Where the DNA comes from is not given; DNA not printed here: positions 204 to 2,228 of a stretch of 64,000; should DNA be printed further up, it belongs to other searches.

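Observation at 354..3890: Tandem twin secreted proteins: diverged N-terminal 380 aa but ~98% identical 3' 600 bp and conserved 5' leader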

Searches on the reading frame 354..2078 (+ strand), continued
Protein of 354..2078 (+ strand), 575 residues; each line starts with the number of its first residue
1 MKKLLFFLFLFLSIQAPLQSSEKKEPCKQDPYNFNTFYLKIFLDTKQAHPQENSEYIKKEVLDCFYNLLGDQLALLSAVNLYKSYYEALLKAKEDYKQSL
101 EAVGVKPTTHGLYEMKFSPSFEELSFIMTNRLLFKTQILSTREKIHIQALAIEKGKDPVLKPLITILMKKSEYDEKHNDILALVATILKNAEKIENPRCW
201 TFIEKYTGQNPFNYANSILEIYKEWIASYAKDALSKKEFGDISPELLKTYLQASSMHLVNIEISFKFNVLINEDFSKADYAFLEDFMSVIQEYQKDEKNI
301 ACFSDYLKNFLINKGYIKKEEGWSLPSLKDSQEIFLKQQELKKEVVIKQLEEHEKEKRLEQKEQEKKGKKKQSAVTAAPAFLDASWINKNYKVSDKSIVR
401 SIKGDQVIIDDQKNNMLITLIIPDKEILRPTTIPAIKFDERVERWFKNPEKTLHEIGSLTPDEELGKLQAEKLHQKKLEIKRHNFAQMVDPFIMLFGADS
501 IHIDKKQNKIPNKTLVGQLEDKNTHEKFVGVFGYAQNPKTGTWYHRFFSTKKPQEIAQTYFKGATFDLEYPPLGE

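Call 63: search_protein_families(library=pfam, proteins=[P0003, P0005, P0007, P0008, P0009, P0010, P0012, P0013, P0021, P0032], max_evalue=0.01)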
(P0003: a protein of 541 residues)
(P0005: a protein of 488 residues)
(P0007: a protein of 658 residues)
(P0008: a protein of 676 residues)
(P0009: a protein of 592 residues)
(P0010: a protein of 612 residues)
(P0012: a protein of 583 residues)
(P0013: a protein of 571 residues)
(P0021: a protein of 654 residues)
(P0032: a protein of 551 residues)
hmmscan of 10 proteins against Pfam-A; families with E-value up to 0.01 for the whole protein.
P0003 (541 aa): 0 families

P0005 (488 aa): 2 families
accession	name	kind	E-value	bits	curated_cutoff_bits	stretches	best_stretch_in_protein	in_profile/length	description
PF08238.18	Sel1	-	8.7e-19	67.7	30.7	1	65-102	2-34/36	Sel1 repeat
PF06375.16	AP3D1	-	0.0042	17.6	28.2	1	178-269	54-142/156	AP-3 complex subunit delta-1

P0007 (658 aa): 0 families

P0008 (676 aa): 0 families

P0009 (592 aa): 0 families

P0010 (612 aa): 1 family
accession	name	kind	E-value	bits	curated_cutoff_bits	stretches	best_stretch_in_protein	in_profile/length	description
PF18882.5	DUF5647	-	0.00083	19.5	27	0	342-387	29-74/79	Family of unknown function (DUF5647)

P0012 (583 aa): 0 families

P0013 (571 aa): 0 families

P0021 (654 aa): 0 families

P0032 (551 aa): 1 family
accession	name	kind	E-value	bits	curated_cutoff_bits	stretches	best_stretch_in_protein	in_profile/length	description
PF19984.4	DUF6420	-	0.008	16.5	25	0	448-496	21-70/158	Family of unknown function (DUF6420)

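Call 70: find_related_loci(query=P0029, collection=viral_contigs, flank=5000)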
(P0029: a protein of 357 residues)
Query P0029 (357 aa) in viral_contigs; peptide patterns used: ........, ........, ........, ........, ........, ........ (x = any residue, [..] = any of these).
2 stretches matched a pattern, but none encodes a relative of the query by tblastn (E <= 1e-3).

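Call 71: find_related_loci(query=P0030, collection=viral_contigs, flank=5000)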
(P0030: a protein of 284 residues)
Query P0030 (284 aa) in viral_contigs; peptide patterns used: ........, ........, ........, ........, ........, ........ (x = any residue, [..] = any of these).
142 stretches matched a pattern, but none encodes a relative of the query by tblastn (E <= 1e-3).

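Call 75: search_protein_families(library=pfam, proteins=[L001:1235-2509:+, L001:2814-3827:-, L001:5571-6140:+, L001:6121-6534:+, L001:6534-7544:+, L001:7544-8572:+, L001:8589-9944:+], max_evalue=0.01)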
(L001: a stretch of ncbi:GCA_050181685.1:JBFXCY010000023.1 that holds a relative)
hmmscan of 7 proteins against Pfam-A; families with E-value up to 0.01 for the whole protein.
L001:1235-2509:+ (425 aa): 0 families

L001:2814-3827:- (338 aa): 0 families

L001:5571-6140:+ (190 aa): 1 family
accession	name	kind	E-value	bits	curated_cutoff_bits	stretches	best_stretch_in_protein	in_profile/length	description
PF07963.17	N_methyl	-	1.6e-06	27.9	21.2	1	9-31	4-26/27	Prokaryotic N-terminal methylation motif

L001:6121-6534:+ (138 aa): 1 family
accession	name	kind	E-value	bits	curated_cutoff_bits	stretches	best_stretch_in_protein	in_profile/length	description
PF07963.17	N_methyl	-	0.00043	20.2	21.2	1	7-31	2-26/27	Prokaryotic N-terminal methylation motif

L001:6534-7544:+ (337 aa): 0 families

L001:7544-8572:+ (343 aa): 0 families

L001:8589-9944:+ (452 aa): 1 family
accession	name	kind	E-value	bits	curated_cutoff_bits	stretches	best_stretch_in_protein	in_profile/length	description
PF02470.25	MlaD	-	2.7e-19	69.6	25.1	1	38-114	3-81/81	MlaD protein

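Call 77: find_encoding_contigs(protein=P0009, flank=10000, max_places=2)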
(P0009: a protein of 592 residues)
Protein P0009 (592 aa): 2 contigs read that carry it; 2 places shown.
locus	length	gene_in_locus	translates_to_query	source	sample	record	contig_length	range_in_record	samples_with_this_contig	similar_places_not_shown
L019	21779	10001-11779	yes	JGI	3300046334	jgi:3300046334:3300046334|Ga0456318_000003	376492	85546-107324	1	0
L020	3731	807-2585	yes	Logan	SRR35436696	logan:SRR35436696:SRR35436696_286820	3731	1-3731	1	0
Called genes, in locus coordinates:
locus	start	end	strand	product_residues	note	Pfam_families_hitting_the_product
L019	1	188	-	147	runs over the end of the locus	-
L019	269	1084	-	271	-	-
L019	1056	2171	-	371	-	PF01435:Peptidase_M48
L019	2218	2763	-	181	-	-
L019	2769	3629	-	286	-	-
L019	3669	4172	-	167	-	-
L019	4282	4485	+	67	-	-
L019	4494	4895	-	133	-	PF00096:zf-C2H2 (faint)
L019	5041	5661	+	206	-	-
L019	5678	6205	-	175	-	-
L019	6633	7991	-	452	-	PF03448:MgtE_N, PF00571:CBS (faint), PF01769:MgtE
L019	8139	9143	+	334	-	PF01479:S4, PF00849:PseudoU_synth_2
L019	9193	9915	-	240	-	PF13091:PLDc_2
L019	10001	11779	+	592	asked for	-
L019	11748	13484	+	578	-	-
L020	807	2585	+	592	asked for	-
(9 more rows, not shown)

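Call 78: find_encoding_contigs(protein=P0035, flank=10000, max_places=2)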
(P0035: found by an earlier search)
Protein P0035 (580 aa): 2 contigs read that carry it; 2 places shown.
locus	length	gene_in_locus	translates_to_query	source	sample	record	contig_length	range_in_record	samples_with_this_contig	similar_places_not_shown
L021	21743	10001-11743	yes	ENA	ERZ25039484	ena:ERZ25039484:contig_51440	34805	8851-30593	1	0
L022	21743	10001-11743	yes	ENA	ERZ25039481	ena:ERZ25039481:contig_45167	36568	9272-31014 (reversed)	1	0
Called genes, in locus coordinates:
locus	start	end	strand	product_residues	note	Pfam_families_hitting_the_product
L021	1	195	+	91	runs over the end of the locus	-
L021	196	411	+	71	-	-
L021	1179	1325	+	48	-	-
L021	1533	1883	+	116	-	PF12796:Ank_2 (weak), PF00023:Ank (faint), PF13637:Ank_4 (faint)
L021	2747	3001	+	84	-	-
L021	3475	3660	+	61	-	-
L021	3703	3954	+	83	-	-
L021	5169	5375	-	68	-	-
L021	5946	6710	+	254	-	PF13606:Ank_3 (faint), PF12796:Ank_2 (weak), PF13637:Ank_4 (faint), PF00023:Ank (faint), PF12796:Ank_2, PF13857:Ank_5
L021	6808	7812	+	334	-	PF01479:S4 (weak), PF00849:PseudoU_synth_2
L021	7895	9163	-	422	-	-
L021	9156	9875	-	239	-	PF07894:SACK1 (weak), PF13091:PLDc_2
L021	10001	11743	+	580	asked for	-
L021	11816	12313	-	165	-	PF07963:N_methyl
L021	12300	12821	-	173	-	PF01161:PBP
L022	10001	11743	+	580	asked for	-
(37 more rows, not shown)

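Call 82: find_homologous_proteins(query=L010:14752-16632:-, max_evalue=1e-50)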
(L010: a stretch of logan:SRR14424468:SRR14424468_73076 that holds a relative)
Query L010:14752-16632:- (627 aa): 8000 proteins with E <= 1e-50 among 8000 candidates; the best 120 are listed.
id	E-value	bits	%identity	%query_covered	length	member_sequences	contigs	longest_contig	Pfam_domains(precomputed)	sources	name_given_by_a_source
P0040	0.0e+0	1351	100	100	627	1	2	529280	PF00012.27,PF06723.20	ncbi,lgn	-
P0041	0.0e+0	1168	85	100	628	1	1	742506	PF00012.27,PF06723.20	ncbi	-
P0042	0.0e+0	1065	77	100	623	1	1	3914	PF00012.27,PF06723.20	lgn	-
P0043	0.0e+0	1051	75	100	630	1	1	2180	PF00012.27,PF06723.20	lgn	-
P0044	0.0e+0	1050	76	100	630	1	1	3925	PF00012.27,PF06723.20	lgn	-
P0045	0.0e+0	1049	76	100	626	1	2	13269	PF00012.27,PF06723.20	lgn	-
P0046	0.0e+0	1048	75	100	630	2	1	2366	PF00012.27,PF06723.20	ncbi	-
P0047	0.0e+0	1047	76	100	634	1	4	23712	PF00012.27,PF06723.20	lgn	-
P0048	0.0e+0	1041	75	100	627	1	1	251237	PF00012.27,PF06723.20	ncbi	ncbi:MAG: molecular chaperone DnaK [Candidatus Dependentiae bacterium]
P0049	0.0e+0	1041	75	100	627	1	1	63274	PF00012.27,PF06723.20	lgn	-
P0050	0.0e+0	1041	75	100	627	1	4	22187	PF00012.27,PF06723.20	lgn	-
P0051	0.0e+0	1037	75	100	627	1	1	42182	PF00012.27,PF06723.20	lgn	-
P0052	0.0e+0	1037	76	100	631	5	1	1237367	PF00012.27,PF06723.20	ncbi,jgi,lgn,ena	jgi:molecular chaperone DnaK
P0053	0.0e+0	1037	76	100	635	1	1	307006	PF00012.27,PF06723.20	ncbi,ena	-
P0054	0.0e+0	1036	75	100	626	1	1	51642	PF00012.27,PF06723.20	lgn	-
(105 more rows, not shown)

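Call 90: list_cluster_members(proteins=[P0014, P0018, P0022, P0029, P0030, P0033, P0017, P0032, P0016, P0037])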
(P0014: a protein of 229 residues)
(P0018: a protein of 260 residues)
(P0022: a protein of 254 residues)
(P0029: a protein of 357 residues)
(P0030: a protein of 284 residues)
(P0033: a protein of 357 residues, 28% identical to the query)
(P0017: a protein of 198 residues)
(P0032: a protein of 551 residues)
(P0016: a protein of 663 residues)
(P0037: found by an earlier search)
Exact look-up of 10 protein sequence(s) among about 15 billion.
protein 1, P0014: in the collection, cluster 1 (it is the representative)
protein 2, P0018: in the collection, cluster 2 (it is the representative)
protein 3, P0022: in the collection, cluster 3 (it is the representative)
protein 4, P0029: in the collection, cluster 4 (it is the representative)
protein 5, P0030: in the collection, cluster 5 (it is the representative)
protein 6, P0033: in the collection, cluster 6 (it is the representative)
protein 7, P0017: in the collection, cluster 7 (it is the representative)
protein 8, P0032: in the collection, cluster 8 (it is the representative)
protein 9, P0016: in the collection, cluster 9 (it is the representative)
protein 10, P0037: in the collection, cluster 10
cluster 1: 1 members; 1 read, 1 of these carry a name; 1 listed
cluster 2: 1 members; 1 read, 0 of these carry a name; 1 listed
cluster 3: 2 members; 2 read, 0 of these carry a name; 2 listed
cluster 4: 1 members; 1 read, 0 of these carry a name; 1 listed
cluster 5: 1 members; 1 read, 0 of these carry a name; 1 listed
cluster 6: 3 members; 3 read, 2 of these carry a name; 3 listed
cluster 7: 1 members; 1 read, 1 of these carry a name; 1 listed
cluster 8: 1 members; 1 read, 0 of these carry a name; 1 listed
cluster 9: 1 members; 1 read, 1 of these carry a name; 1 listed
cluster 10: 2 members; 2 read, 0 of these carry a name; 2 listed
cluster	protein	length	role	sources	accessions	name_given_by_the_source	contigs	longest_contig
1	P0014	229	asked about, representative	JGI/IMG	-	hypothetical protein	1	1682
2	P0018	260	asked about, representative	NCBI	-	-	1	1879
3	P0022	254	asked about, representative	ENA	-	-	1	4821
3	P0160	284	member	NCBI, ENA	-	-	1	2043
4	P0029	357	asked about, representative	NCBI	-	-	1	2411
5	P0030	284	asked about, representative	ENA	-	-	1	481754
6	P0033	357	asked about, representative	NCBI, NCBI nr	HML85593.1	MAG TPA: hypothetical protein PKE52_10575, partial [Bacteroidales bacterium] | hypothetical protein [Bacteroidales bacterium]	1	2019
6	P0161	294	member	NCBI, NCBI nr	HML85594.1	MAG TPA: hypothetical protein PKE52_10580, partial [Bacteroidales bacterium] | hypothetical protein [Bacteroidales bacterium]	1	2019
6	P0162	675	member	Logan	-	-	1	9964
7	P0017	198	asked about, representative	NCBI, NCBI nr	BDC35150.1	hypothetical protein Noda2021_11080 [Candidatus Dependentiae bacterium Noda2021]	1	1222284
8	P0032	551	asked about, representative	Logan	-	-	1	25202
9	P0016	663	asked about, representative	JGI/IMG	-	hypothetical protein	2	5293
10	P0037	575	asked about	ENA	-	-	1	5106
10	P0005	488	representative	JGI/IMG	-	-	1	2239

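Call 91: find_encoding_contigs(protein=P0030, flank=10000, max_places=1)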
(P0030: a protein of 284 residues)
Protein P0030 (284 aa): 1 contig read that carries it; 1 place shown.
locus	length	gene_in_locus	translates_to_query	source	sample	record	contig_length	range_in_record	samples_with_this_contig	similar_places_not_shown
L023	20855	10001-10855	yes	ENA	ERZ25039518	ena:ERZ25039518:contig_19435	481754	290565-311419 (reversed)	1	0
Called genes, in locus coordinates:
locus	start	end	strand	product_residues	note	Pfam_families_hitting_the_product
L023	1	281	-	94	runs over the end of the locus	-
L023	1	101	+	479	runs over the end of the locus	PF00324:AA_permease, PF13520:AA_permease_2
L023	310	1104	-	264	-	PF20434:BD-FAE, PF12146:Hydrolase_4, PF00561:Abhydrolase_1, PF12697:Abhydrolase_6, PF07859:Abhydrolase_3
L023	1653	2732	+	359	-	PF13727:CoA_binding_3, PF02397:Bac_transf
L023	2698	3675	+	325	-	-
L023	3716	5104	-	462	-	-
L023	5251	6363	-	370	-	PF05168:HEPN, PF12796:Ank_2 (faint), PF13637:Ank_4 (faint), PF00023:Ank (faint), PF13606:Ank_3 (faint), PF13857:Ank_5 (faint)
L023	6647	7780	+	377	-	PF04756:OST3_OST6, PF13848:Thioredoxin_6 (weak), PF00085:Thioredoxin, PF13098:Thioredoxin_2, PF12796:Ank_2 (faint), PF13606:Ank_3 (faint)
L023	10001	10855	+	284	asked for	-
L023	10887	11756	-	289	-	PF00574:CLP_protease (weak), PF25145:NfeD1b_N (weak), PF01343:Peptidase_S49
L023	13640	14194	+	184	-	-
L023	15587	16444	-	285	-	PF01609:DDE_Tnp_1, PF13612:DDE_Tnp_1_3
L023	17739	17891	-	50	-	-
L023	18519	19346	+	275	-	-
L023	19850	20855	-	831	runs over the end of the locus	-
